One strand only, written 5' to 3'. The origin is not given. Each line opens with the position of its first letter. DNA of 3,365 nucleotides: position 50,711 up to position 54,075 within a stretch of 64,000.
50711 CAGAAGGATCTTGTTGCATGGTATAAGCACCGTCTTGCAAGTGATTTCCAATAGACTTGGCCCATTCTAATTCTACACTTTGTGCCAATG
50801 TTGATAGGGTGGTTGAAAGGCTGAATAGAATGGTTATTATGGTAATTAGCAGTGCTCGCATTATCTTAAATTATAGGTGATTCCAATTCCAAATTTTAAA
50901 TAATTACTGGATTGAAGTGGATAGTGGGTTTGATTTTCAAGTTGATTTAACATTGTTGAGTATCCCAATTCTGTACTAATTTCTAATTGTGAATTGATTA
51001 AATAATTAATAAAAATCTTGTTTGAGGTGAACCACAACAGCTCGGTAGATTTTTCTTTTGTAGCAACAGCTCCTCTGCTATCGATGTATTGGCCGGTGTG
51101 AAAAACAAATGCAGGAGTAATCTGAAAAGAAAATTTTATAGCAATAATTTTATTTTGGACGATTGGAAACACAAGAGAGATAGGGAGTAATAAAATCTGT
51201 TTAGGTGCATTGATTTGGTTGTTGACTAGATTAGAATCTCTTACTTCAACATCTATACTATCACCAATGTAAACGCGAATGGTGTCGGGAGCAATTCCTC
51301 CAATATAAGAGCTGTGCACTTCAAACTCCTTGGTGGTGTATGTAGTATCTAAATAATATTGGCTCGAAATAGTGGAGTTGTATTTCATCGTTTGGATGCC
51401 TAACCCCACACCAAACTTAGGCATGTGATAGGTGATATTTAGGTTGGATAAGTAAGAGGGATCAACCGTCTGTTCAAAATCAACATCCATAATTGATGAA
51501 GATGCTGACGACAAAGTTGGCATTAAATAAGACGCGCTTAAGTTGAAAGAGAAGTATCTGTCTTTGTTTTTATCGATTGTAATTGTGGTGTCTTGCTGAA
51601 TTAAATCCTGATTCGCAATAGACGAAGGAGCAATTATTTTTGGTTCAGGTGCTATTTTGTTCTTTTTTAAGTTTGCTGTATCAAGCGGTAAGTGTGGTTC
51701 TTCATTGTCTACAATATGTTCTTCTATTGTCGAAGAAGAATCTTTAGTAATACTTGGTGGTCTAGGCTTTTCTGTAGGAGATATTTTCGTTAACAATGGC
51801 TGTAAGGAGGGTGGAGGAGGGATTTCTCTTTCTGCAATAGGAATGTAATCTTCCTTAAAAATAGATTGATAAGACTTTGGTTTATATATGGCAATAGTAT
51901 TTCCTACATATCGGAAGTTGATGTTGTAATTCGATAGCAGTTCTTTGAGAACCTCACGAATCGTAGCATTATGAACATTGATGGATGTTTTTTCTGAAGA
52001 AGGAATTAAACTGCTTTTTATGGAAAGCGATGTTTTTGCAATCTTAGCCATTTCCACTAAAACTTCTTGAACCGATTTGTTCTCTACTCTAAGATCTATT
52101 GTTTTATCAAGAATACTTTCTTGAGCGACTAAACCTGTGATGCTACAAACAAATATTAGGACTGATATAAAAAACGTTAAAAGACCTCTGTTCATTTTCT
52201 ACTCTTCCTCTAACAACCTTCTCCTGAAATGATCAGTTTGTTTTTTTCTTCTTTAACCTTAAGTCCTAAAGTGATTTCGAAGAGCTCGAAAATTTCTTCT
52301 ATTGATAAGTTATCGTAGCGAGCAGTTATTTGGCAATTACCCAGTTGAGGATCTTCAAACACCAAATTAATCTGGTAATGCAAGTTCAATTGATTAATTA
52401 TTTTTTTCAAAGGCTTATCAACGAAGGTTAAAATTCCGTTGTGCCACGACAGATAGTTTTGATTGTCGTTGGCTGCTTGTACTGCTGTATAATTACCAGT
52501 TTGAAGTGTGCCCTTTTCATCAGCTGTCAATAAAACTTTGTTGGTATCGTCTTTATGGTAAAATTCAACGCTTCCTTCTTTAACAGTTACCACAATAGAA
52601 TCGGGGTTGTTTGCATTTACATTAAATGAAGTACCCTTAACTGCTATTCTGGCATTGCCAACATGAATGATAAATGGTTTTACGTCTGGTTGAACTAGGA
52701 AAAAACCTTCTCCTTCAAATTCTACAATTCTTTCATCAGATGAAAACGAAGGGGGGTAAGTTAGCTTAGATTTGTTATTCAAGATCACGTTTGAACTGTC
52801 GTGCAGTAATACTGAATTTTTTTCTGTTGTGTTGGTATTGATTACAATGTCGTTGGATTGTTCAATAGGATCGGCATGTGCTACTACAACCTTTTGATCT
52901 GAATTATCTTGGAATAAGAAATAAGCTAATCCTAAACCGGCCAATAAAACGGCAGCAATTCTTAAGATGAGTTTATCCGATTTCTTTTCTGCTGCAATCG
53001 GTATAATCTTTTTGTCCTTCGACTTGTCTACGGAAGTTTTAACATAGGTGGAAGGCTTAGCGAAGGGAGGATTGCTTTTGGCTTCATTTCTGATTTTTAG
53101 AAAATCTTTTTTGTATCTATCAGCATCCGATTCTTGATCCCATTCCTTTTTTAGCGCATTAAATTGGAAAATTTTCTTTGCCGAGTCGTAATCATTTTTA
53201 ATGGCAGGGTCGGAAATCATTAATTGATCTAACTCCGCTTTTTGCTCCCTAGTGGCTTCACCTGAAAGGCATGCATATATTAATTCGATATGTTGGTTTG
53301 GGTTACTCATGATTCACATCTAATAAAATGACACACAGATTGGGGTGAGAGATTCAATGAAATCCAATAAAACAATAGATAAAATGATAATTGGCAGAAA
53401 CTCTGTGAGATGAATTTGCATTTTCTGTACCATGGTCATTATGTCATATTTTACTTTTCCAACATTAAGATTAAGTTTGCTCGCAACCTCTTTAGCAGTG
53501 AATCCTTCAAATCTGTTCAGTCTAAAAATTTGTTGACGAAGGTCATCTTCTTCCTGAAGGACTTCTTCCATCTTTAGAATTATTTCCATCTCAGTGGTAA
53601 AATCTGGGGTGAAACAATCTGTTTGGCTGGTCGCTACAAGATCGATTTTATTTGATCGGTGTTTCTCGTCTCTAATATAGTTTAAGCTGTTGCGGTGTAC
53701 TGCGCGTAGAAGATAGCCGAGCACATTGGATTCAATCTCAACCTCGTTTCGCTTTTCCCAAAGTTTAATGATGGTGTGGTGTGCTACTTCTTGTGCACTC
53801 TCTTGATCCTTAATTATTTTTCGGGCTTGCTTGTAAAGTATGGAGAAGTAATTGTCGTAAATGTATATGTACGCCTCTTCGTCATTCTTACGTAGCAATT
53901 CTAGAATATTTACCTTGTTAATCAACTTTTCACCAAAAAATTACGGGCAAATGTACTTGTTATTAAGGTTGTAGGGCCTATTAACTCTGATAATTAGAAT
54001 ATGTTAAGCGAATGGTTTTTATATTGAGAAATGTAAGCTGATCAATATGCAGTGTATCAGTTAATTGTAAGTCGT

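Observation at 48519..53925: ECF sigma / FecR anti-sigma / STN-beta-barrel OMP / SBBP T9SS-cargo operon: a cell-surface-signalling module wired to a secreted protein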

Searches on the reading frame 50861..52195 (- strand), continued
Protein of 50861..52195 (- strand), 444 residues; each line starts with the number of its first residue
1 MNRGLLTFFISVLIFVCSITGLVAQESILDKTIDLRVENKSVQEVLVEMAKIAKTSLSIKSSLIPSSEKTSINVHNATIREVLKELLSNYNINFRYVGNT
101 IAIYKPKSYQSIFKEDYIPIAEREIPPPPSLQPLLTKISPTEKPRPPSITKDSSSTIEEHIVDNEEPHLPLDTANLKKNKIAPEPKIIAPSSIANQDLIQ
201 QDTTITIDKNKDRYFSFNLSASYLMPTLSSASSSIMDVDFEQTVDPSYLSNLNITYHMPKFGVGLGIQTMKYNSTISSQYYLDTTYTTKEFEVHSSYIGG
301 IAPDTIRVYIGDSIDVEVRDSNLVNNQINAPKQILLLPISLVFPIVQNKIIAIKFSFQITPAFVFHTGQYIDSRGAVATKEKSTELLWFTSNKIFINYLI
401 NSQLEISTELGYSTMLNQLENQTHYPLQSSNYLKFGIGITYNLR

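Call 66: search_protein_families(library=pfam, proteins=[L015:6942-9944:+, L023:8506-10467:+, L065:8353-11331:+, L064:609-3605:+, L059:4189-5964:+, L056:1614-6569:+, L027:5959-6729:-, L027:4958-5959:-], max_evalue=0.001)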
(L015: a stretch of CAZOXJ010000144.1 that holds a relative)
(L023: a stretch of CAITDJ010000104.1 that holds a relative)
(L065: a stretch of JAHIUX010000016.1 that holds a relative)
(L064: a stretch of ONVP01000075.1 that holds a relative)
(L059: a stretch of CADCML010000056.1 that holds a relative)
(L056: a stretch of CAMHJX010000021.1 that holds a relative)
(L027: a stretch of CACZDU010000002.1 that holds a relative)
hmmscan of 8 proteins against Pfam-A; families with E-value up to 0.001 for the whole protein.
L015:6942-9944:+ (1000 aa): 3 families
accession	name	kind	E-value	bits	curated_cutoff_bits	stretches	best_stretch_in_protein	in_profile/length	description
PF05048.19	NosD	-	3.3e-17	63.1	23.6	3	222-355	43-173/212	Periplasmic copper-binding protein (NosD)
PF13229.12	Beta_helix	-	1.7e-15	57.4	25.9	2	133-275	12-148/158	Right handed beta helix region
PF18962.6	Por_Secre_tail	-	2.9e-07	31.1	27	1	925-996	1-72/75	Secretion system C-terminal sorting domain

L023:8506-10467:+ (653 aa): 9 families
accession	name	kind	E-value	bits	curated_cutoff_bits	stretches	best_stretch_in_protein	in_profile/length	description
PF00005.33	ABC_tran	-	2.1e-49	168.1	25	2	18-192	2-137/137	ABC transporter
PF12848.13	ABC_tran_Xtn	-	3.2e-26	91.7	25.9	1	231-315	1-85/85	ABC transporter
PF13304.12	AAA_21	-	5.9e-10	40.1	27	0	31-47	3-19/304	AAA domain, putative AbiEii toxin, Type IV TA system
PF02463.25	SMC_N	-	3.3e-07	30.4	40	0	253-507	103-205/220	RecF/RecN/SMC N terminal domain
PF13175.12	AAA_15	-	1e-05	25.8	32.1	0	354-647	24-196/374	AAA ATPase domain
PF13401.12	AAA_22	-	4.7e-05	24.1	27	0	32-98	10-67/130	AAA domain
PF13555.12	AAA_29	-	7.6e-05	22.8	27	0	17-44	12-39/61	P-loop containing region of AAA domain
PF13238.12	AAA_18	-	0.00028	21.8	29.4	0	30-92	1-66/128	AAA domain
PF01926.29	MMR_HSR1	-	0.00086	19.8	21.9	0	29-50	1-22/113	50S ribosome-binding GTPase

L065:8353-11331:+ (992 aa): 6 families
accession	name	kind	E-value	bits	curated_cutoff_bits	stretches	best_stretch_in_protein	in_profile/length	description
PF13229.12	Beta_helix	-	2e-19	70.2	25.9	2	191-344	8-155/158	Right handed beta helix region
PF05048.19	NosD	-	5.7e-18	65.6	23.6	3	101-285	19-175/212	Periplasmic copper-binding protein (NosD)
PF13620.12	CarboxypepD_reg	-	2.6e-09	37.7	32.3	1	820-890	12-81/82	Carboxypeptidase regulatory-like domain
PF18962.6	Por_Secre_tail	-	1.7e-06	28.6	27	1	913-982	1-66/75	Secretion system C-terminal sorting domain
PF17210.9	SdrD_B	-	0.00054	20.6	29.7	0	820-867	22-68/112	SdrD B-like domain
PF17802.7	SpaA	-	0.00073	20.1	23.1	0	819-862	13-57/91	Prealbumin-like fold domain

L064:609-3605:+ (998 aa): 6 families
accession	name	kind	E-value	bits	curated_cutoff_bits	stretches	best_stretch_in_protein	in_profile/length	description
PF13229.12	Beta_helix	-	2.7e-12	47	25.9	2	104-232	18-142/158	Right handed beta helix region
PF13620.12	CarboxypepD_reg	-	7.3e-12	45.9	32.3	1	828-891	12-74/82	Carboxypeptidase regulatory-like domain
PF05048.19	NosD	-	1.5e-09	38.1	23.6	3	109-261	17-149/212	Periplasmic copper-binding protein (NosD)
PF17210.9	SdrD_B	-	2.4e-06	28.2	29.7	1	824-874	18-67/112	SdrD B-like domain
PF23193.1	NOMO_3rd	-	3.8e-06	27.4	27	0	841-872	54-85/120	NOMO third transthyretin-like domain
PF18962.6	Por_Secre_tail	-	0.00011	22.8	27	1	924-995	3-73/75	Secretion system C-terminal sorting domain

L059:4189-5964:+ (591 aa): 0 families

L056:1614-6569:+ (1651 aa): 2 families
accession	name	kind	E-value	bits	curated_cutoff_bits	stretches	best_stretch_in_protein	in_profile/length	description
PF13306.12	LRR_5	-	3.4e-244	796.7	27.7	10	760-891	1-124/127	BspA type Leucine rich repeat region (6 copies)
PF13855.12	LRR_8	-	3.4e-11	43.2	27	0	759-798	13-52/61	Leucine rich repeat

L027:5959-6729:- (256 aa): 1 family
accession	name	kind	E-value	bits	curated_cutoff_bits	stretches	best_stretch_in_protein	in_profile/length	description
PF01048.26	PNP_UDP_1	-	4.6e-29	101.9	25.1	1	58-224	40-215/233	Phosphorylase superfamily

L027:4958-5959:- (333 aa): 2 families
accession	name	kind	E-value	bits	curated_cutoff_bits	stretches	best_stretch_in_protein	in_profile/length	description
PF06144.19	DNA_pol3_delta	-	5.9e-18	65.5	21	1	19-133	1-122/124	DNA polymerase III, delta subunit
PF21694.2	DNA_pol3_delta_C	-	4.7e-07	30.3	27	1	209-310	3-104/121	DNA polymerase III delta subunit, C-terminal domain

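Call 81: find_related_loci(query=A2, collection=metagenome_contigs, flank=7000)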
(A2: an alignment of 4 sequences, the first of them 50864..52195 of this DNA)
Query A2 (444 aa) in metagenome_contigs; peptide patterns used: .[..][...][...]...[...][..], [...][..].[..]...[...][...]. (x = any residue, [..] = any of these).
600 stretches matched a pattern (row limit reached: there are more); 4 encode a relative of the query (tblastn E <= 1e-3); 4 distinct loci.
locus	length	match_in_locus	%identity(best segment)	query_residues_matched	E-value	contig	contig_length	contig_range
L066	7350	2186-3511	26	9-444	5e-40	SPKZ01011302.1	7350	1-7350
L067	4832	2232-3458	25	24-416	9e-34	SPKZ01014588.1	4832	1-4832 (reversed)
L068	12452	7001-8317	23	10-441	5e-24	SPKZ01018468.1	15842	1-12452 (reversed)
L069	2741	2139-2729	32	8-197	2e-17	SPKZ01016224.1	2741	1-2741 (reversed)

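Call 84: search_protein_families(library=pfam, proteins=[L068:8370-10439:+, L066:3586-7350:+, L067:3634-4830:+], max_evalue=0.001)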
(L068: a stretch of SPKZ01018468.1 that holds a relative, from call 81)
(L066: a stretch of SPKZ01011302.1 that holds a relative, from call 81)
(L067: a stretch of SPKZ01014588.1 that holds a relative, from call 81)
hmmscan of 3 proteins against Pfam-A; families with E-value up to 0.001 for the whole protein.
L068:8370-10439:+ (689 aa): 2 families
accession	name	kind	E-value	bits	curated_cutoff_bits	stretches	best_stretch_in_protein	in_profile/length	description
PF18962.6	Por_Secre_tail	-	1.2e-16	61.2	27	1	615-686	1-74/75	Secretion system C-terminal sorting domain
PF13573.12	SprB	-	4.2e-13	49.1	28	2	437-469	8-37/37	SprB repeat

L066:3586-7350:+ (1255 aa): 1 family
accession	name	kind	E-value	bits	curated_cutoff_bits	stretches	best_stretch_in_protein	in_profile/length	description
PF06739.17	SBBP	-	1.3e-28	99.1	20.5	1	438-465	2-30/38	Beta-propeller repeat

L067:3634-4830:+ (399 aa): 0 families

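Call 90: search_solved_structures(query=A1, max_evalue=0.01)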
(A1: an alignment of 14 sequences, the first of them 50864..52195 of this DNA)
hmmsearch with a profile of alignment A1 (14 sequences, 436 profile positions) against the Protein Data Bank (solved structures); distinct sequences matched with E-value up to 0.01: 5.
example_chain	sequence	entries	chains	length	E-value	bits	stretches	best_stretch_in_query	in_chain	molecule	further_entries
4ar0_A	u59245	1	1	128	0.00088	21.4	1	30-104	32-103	TYPE IV PILUS BIOGENESIS AND COMPETENCE PROTEIN PILQ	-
4m0n_A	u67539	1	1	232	0.0017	20.5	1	35-105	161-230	Conserved hypothetical protein, putative anti-sigma factor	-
4m0h_A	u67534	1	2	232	0.0017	20.5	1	35-105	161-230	Conserved hypothetical protein, putative anti-sigma factor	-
4av2_A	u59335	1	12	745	0.0048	19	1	30-107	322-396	TYPE IV PILUS BIOGENESIS AND COMPETENCE PROTEIN PILQ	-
9sh1_A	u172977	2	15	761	0.0053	18.9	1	30-107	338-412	Type IV pilus biogenesis and competence protein PilQ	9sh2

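Call 91: predict_structure(alignment_id=A5)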
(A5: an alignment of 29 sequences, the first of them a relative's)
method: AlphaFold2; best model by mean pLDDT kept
length: 449 residues; sequences in the alignment: 29
mean_pLDDT: 80.8   pTM: 0.53
mean pLDDT of the five models: 80.8, 80.0, 79.6, 79.3, 79.0
residues with pLDDT >= 90: 255; 70-90: 80; 50-70: 33; < 50: 81
segments of 3 or more residues with pLDDT < 50: 1-3, 114-177, 179-183, 185-192
pLDDT, mean of each block of 10 residues (from residue 1): 62 84 67 94 97 96 89 96 97 92 91 49 40 37 37 39 42 46 48 53 59 96 93 80 94 97 95 98 89 80 75 81 87 98 96 94 98 95 96 98 94 98 96 96 96
secondary structure, 60 per line:
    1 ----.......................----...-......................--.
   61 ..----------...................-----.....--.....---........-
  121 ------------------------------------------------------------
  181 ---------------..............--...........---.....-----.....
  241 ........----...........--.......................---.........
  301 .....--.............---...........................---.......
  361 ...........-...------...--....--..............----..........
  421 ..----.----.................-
elements in order: H5-27 E36-45 H46-57 E60-62 E73-82 H83-91 E97-101 E104-108 H112-119 H196-209 E212-222 E226-230 H236-245 E246-248 E253-263 E266-288 E292-305 E308-320 E324-350 E354-371 E373-375 E382-384 E393-406 E411-422 E432-448

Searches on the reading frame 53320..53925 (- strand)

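Call 3: search_protein_families(library=pfam, proteins=[window:53320-53925:-], max_evalue=0.1)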
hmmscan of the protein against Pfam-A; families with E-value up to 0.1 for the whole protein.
window:53320-53925:- (201 aa): 8 families
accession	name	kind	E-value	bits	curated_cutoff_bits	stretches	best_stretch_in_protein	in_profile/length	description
PF04542.20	Sigma70_r2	-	1.6e-07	31.4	24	1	23-88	2-69/71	Sigma-70 region 2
PF08281.18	Sigma70_r4_2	-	1.1e-06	28.6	25.7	1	130-162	15-47/54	Sigma-70, region 4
PF07638.17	Sigma70_ECF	-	0.00036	20.9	21.1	1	6-172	6-182/185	ECF sigma factor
PF04545.22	Sigma70_r4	-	0.018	15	24.1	1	130-159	9-38/50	Sigma-70, region 4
PF24657.1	DUF7646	-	0.022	15.2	27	1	139-174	28-63/85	Domain of unknown function (DUF7646)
PF00196.25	GerE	-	0.042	13.9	23.5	1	140-172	16-48/57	Bacterial regulatory proteins, luxR family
PF19610.4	DUF6115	-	0.06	14.2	27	0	108-160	77-129/134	Family of unknown function (DUF6115)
PF22029.2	PhyR_sigma2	-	0.1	13.1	27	0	34-68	12-46/55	Sigma2 domain of PhyR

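Call 4: search_protein_families(library=ncbifam, proteins=[window:53320-53925:-], max_evalue=0.1)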
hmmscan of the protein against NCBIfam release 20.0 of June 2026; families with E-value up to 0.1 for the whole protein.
window:53320-53925:- (201 aa): 65 families (the best 25 are shown)
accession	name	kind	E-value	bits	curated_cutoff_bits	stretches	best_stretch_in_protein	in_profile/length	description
TIGR02985.1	Sig70_bacteroi1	subfamily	1.4e-23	83.9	126.4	1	18-173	2-162/162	RNA polymerase sigma-70 factor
NF058625.1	sigma_PG0214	equivalog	8.2e-15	54.9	130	1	28-161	15-149/170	GFO_1088 family ECF-type sigma factor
TIGR02937.1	sigma70-ECF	superfamily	2.1e-14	53.5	42.9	1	18-171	2-163/165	sigma-70 family RNA polymerase sigma factor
NF007228.0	PRK09646.1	subfamily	3.3e-14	53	226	1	6-164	19-181/194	ECF RNA polymerase sigma factor SigK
TIGR02983.1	SigE-fam_strep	subfamily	4.3e-12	46.2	141.55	1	15-172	4-157/162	SigE family RNA polymerase sigma factor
NF009172.0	PRK12519.1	subfamily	2.5e-11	43.5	222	1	6-170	18-186/194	RNA polymerase sigma factor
NF009189.0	PRK12537.1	equivalog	2.7e-11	43.3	261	1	12-162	18-170/182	RNA polymerase sigma factor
NF007216.0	PRK09638.1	equivalog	6.8e-11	42.2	194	1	12-170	13-171/180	RNA polymerase sigma factor SigY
NF007221.0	PRK09639.1-6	subfamily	1.3e-10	41.5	322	1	18-160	15-157/176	RNA polymerase sigma factor SigX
NF007227.0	PRK09645.1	subfamily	2.8e-09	37.1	202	1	13-175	9-172/177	sigma-70 family RNA polymerase sigma factor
NF010500.0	PRK13919.1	subfamily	3.5e-09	37.1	226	1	7-174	13-184/186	putative RNA polymerase sigma E protein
NF007219.0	PRK09639.1-4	subfamily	1.2e-08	35.2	276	1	23-158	20-155/176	RNA polymerase sigma factor SigX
NF008893.0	PRK11924.2-3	equivalog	1.3e-08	34.6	331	1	8-162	12-169/181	RNA polymerase sigma factor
NF009167.0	PRK12514.1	equivalog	3e-08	33.8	265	1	14-157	17-162/180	RNA polymerase sigma factor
NF009195.0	PRK12543.1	subfamily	3e-08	33.4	197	1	3-170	6-175/192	RNA polymerase sigma factor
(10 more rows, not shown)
